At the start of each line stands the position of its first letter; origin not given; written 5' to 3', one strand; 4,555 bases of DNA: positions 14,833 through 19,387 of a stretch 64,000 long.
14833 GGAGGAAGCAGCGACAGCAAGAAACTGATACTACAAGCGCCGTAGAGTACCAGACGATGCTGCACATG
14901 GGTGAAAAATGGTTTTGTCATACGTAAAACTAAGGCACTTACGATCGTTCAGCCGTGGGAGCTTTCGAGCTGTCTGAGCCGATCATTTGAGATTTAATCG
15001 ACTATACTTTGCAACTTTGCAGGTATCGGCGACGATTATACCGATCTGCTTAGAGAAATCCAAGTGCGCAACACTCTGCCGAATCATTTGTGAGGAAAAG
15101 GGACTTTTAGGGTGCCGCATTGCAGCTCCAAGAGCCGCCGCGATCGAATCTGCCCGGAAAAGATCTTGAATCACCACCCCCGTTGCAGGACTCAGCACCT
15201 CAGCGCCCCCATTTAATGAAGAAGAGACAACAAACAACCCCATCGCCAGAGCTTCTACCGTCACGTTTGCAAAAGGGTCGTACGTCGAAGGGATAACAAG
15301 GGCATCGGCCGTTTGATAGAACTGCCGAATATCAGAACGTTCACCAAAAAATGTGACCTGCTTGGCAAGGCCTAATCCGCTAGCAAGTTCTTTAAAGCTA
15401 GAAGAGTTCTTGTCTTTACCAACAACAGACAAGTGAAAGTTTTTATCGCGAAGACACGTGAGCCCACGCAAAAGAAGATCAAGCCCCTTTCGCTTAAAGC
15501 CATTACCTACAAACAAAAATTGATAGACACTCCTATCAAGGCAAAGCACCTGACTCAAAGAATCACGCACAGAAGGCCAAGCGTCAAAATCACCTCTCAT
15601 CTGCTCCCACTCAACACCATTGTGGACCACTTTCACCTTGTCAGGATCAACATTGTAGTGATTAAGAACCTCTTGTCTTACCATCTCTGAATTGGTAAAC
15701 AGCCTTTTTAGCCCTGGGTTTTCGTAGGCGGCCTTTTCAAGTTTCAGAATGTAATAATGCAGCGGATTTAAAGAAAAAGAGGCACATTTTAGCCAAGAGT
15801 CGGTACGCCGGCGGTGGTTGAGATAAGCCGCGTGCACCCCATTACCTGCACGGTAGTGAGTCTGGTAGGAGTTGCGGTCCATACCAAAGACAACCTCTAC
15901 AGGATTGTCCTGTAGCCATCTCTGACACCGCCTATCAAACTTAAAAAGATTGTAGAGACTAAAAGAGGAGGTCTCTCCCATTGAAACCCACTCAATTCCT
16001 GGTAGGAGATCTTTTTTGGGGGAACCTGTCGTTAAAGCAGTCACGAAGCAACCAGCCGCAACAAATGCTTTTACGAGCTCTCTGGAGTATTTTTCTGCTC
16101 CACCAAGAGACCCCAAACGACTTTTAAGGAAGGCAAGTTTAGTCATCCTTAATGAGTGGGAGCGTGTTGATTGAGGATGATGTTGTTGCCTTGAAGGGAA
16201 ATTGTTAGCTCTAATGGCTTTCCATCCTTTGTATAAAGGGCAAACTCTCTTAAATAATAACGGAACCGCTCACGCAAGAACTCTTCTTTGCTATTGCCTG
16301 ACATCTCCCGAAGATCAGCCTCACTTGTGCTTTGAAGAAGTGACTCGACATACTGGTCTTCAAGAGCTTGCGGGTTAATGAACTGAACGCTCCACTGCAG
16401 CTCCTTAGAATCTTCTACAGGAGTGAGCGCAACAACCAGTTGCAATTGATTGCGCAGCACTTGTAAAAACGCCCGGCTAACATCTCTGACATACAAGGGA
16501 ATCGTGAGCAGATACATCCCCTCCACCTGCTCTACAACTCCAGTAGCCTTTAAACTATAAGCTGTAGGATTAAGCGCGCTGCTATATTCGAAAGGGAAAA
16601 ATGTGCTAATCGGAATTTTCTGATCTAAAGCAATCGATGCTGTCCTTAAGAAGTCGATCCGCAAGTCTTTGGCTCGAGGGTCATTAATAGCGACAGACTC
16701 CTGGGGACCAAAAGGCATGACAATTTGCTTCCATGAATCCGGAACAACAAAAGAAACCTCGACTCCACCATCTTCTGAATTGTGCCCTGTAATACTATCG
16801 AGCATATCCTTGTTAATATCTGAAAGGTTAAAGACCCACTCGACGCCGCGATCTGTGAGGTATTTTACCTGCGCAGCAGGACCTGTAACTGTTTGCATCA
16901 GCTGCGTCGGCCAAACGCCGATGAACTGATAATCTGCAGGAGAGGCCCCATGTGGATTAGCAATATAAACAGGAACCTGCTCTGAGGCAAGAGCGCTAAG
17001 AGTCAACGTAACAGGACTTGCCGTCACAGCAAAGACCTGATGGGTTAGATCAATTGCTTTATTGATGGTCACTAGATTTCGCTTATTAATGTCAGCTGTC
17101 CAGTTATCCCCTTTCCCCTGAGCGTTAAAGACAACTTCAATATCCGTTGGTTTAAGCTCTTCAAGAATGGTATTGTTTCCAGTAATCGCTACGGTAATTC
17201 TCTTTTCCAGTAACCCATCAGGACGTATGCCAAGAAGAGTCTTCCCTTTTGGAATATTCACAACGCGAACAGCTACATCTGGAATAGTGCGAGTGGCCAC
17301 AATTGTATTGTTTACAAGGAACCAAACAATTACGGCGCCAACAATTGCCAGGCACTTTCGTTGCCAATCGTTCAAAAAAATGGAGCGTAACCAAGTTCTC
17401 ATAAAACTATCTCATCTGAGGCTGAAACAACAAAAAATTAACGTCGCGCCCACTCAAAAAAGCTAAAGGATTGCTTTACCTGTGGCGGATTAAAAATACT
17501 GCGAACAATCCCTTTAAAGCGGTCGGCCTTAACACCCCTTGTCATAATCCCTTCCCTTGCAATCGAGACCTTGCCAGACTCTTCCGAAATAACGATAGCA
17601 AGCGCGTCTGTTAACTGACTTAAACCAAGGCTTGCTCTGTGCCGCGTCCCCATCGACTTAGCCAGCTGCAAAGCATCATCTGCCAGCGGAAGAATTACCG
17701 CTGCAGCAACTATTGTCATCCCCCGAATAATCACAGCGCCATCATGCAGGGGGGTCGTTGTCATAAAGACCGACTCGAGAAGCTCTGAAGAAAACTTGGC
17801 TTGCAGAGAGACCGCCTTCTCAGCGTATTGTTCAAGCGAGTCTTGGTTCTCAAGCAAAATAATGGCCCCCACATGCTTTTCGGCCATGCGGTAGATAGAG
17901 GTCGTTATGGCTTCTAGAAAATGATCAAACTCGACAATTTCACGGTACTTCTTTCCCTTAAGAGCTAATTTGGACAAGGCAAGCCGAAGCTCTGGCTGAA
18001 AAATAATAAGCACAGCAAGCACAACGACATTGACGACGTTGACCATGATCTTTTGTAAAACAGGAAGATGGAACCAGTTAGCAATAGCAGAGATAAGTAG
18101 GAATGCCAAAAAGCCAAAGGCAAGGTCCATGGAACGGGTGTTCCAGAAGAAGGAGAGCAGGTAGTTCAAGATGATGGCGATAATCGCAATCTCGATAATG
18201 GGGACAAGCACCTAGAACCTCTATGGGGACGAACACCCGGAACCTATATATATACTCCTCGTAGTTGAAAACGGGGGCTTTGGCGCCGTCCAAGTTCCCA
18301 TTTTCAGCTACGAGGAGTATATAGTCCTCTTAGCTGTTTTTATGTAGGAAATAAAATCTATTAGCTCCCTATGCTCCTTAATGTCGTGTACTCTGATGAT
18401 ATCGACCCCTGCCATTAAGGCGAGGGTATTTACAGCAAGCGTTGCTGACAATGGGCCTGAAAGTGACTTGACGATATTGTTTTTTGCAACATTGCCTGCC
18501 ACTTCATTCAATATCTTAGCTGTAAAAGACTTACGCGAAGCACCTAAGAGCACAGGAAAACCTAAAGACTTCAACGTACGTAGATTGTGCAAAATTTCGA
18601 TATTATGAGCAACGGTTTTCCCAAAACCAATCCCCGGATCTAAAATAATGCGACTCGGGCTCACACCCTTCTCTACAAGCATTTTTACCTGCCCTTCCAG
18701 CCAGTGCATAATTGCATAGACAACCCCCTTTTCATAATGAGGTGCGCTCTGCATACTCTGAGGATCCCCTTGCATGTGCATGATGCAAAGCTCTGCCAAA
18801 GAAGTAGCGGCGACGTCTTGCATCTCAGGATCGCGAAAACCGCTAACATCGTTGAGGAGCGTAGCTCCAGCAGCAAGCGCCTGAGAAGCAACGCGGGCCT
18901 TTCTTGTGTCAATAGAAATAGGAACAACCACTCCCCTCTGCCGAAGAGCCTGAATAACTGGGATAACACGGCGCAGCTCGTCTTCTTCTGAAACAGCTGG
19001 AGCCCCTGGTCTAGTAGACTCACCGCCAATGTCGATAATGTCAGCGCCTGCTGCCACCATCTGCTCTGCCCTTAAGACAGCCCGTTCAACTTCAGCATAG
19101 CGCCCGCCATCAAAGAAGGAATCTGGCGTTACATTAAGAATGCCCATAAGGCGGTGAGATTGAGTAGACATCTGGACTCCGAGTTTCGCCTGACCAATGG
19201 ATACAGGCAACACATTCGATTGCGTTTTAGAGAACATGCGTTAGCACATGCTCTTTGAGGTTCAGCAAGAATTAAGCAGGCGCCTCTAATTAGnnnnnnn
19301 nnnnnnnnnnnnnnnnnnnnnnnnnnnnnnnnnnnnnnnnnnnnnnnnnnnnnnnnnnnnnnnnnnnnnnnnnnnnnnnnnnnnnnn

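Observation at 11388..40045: Repeat elements provide stop codons and C-terminal tails of at least six genes (RPE-like capture)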

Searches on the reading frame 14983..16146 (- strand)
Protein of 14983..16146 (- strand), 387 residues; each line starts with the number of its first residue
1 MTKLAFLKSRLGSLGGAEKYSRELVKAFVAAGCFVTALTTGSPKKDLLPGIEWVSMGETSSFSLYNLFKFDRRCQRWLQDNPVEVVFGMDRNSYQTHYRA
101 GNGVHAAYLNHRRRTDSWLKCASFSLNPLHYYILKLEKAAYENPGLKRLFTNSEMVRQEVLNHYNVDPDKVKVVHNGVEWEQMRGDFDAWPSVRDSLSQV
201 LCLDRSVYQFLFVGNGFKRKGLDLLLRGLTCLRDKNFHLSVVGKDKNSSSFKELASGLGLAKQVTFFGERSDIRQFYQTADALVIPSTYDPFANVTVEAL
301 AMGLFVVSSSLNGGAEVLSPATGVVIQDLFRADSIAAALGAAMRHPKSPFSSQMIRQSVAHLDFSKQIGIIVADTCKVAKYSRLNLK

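Call 10: search_protein_families(library=pfam, proteins=[window:14983-16146:-])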
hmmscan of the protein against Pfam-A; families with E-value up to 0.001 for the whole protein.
window:14983-16146:- (387 aa): 5 families
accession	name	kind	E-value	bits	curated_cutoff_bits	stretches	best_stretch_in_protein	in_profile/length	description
PF00534.26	Glycos_transf_1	-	7.8e-26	91.1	26.4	1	207-347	15-160/172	Glycosyl transferases group 1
PF13692.12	Glyco_trans_1_4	-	5.5e-25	88.7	27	1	210-341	4-138/142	Glycosyl transferases group 1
PF13439.12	Glyco_transf_4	-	5.5e-17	62.7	28.5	1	15-179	2-167/170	Glycosyltransferase Family 4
PF13579.12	Glyco_trans_4_4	-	4.7e-08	34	29.7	1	15-177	1-158/158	Glycosyl transferase 4-like domain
PF20706.3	GT4-conflict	-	9e-06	25.3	26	1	206-321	196-323/385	Family 4 Glycosyltransferase in conflict systems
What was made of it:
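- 14983..16146 (-): GT4-family (WaaG-like) glycosyltransferase. call 10.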

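Call 21: list_cluster_members(proteins=[window:31499-33511:-, window:22614-22988:-, window:14986-16146:-, window:11391-11843:-, window:40013-40861:-])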
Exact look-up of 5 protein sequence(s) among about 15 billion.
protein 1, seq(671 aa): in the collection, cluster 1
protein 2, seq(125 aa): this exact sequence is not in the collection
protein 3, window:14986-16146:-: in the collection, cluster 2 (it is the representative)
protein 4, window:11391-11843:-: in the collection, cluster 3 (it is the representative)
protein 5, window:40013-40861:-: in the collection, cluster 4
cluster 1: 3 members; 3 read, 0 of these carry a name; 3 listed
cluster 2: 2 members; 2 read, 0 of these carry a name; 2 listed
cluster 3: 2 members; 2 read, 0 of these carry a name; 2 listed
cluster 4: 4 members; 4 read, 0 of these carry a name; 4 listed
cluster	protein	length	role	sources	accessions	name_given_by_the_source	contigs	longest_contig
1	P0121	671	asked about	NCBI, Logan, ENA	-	-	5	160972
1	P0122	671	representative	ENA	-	-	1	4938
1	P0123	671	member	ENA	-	-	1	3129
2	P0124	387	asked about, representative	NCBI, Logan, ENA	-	-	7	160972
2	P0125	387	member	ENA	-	-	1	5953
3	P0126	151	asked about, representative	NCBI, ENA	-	-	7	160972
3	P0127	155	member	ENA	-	-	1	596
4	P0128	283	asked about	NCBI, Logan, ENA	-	-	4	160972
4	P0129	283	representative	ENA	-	-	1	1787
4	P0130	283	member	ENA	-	-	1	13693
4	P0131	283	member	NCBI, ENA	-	-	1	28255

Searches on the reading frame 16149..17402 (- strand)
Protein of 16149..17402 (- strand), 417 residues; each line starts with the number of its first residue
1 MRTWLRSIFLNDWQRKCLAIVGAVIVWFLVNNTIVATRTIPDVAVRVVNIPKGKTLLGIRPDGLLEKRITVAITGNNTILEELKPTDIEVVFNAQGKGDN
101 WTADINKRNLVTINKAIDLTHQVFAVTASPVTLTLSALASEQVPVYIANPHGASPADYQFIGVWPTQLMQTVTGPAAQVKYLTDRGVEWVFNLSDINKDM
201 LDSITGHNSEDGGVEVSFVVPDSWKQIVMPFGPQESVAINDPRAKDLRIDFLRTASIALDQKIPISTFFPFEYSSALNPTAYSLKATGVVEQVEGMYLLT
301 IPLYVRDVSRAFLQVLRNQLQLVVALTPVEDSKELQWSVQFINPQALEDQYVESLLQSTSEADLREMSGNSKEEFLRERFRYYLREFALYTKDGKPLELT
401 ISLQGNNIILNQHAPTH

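Call 57: search_protein_families(library=pfam, proteins=[window:16149-17402:-], max_evalue=0.001)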
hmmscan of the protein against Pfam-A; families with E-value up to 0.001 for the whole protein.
window:16149-17402:- (417 aa): 0 families

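Call 77: search_protein_families(library=pfam, proteins=[window:16149-17402:-], max_evalue=0.1)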
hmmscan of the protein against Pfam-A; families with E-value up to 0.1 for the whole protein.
window:16149-17402:- (417 aa): 2 families
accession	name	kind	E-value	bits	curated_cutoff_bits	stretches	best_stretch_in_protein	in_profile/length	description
PF07949.17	YbbR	-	0.0069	17.1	22.3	0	49-99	11-55/81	YbbR-like protein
PF23157.1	DUF7055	-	0.032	14.4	27.6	1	386-407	18-39/66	Domain of unknown function (DUF7055)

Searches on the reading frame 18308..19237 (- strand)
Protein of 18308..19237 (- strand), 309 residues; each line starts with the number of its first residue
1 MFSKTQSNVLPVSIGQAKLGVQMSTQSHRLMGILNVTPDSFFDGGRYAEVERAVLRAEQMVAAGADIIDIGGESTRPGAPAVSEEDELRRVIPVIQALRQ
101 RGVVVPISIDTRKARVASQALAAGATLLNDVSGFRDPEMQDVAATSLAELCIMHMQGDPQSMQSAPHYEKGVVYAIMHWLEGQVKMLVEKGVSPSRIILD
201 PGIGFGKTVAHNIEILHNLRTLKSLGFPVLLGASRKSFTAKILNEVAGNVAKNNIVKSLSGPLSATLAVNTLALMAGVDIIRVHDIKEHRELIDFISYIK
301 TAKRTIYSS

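Call 10: search_protein_families(library=pfam, proteins=[window:18308-19237:-])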
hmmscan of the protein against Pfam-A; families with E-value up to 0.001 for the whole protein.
window:18308-19237:- (309 aa): 1 family
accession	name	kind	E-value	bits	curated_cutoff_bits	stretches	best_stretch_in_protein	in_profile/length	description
PF00809.28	Pterin_bind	-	7.5e-83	278.3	25.5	1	31-284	1-244/244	Pterin binding enzyme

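Call 14: find_encoding_contigs(protein=window:18308-19237:-, flank=3000, max_places=6)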
Protein window:18308-19237:- (309 aa): 6 contigs read that carry it; 2 places shown.
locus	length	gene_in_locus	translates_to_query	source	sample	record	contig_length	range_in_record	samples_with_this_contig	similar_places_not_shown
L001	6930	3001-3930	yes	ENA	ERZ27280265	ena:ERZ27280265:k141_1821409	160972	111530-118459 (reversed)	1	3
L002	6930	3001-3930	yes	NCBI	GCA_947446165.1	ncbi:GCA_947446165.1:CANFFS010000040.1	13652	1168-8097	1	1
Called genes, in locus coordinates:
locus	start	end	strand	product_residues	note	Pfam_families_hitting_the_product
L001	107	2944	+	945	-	-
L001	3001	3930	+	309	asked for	PF00809:Pterin_bind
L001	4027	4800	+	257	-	PF19293:CdaA_N (weak), PF02457:DAC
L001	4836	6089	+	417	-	-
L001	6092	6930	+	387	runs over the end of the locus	PF20706:GT4-conflict (faint), PF13439:Glyco_transf_4, PF13579:Glyco_trans_4_4, PF00534:Glycos_transf_1, PF13692:Glyco_trans_1_4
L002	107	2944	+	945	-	-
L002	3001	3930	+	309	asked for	PF00809:Pterin_bind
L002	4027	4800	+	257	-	PF19293:CdaA_N (weak), PF02457:DAC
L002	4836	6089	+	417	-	-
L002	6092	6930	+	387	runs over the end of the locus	PF20706:GT4-conflict (faint), PF13439:Glyco_transf_4, PF13579:Glyco_trans_4_4, PF00534:Glycos_transf_1, PF13692:Glyco_trans_1_4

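Call 15: find_homologous_proteins(query=window:18308-19237:-, max_evalue=1e-20)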
Query window:18308-19237:- (309 aa): 8000 proteins with E <= 1e-20 among 8000 candidates; the best 120 are listed.
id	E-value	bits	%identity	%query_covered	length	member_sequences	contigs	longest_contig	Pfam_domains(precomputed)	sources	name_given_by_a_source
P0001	6.7e-179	611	99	93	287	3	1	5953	PF00809.29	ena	-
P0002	2.3e-164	564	97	88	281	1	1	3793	PF00809.29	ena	-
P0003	1.7e-91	325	57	87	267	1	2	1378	PF00809.29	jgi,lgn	-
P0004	2.6e-91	324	57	87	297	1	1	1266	PF00809.29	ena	-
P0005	9.8e-91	322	57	87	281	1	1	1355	PF00809.29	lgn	-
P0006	1.2e-90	322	55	91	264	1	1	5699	PF00809.29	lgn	-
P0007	1.6e-90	322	57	89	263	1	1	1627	PF00809.29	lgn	-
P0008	3.7e-90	320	56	88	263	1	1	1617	PF00809.29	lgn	-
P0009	4.8e-90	320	57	86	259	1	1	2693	PF00809.29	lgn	-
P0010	4.9e-90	320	57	88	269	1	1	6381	PF00809.29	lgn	-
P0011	1.5e-89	318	56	87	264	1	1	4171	PF00809.29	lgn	-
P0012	2.4e-89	318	56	88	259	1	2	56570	PF00809.29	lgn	-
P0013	2.6e-89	318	59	88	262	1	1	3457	PF00809.29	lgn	-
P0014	2.8e-89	317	56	87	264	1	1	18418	PF00809.29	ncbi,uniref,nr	ncbi:Dihydropteroate synthase [Neochlamydia sp. EPS4]|uniref:dihydropteroate synthase n=1 Tax=Neochl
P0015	4.6e-89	317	53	89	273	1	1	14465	PF00809.29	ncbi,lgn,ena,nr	ncbi:MAG: Dihydropteroate synthase [Chlamydiae bacterium]|nr:Dihydropteroate synthase [Chlamydiota b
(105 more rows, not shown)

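Call 17: find_encoding_contigs(protein=P0002, flank=3000, max_places=4)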
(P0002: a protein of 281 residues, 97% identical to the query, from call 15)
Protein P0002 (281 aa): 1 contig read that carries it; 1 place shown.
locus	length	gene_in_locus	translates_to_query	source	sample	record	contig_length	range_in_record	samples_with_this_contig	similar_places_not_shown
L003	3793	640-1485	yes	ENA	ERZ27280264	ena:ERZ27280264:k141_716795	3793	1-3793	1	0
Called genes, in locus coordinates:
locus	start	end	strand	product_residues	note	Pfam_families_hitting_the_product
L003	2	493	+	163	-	?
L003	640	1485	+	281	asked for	PF00809:Pterin_bind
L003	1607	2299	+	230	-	PF02457:DAC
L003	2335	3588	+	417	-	-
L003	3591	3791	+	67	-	?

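Call 18: find_encoding_contigs(protein=P0001, flank=3000, max_places=4)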
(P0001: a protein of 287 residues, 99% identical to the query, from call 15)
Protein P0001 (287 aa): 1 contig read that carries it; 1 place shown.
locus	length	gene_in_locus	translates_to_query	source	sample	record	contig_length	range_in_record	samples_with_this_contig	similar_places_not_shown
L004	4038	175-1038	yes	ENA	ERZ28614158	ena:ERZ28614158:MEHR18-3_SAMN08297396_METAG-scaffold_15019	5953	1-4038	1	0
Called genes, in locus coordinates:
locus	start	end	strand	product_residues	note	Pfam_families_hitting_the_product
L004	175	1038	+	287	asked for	PF00809:Pterin_bind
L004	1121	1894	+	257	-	PF19293:CdaA_N (weak), PF02457:DAC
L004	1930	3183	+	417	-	-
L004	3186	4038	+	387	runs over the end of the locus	PF20706:GT4-conflict (faint), PF13439:Glyco_transf_4, PF13579:Glyco_trans_4_4, PF00534:Glycos_transf_1, PF13692:Glyco_trans_1_4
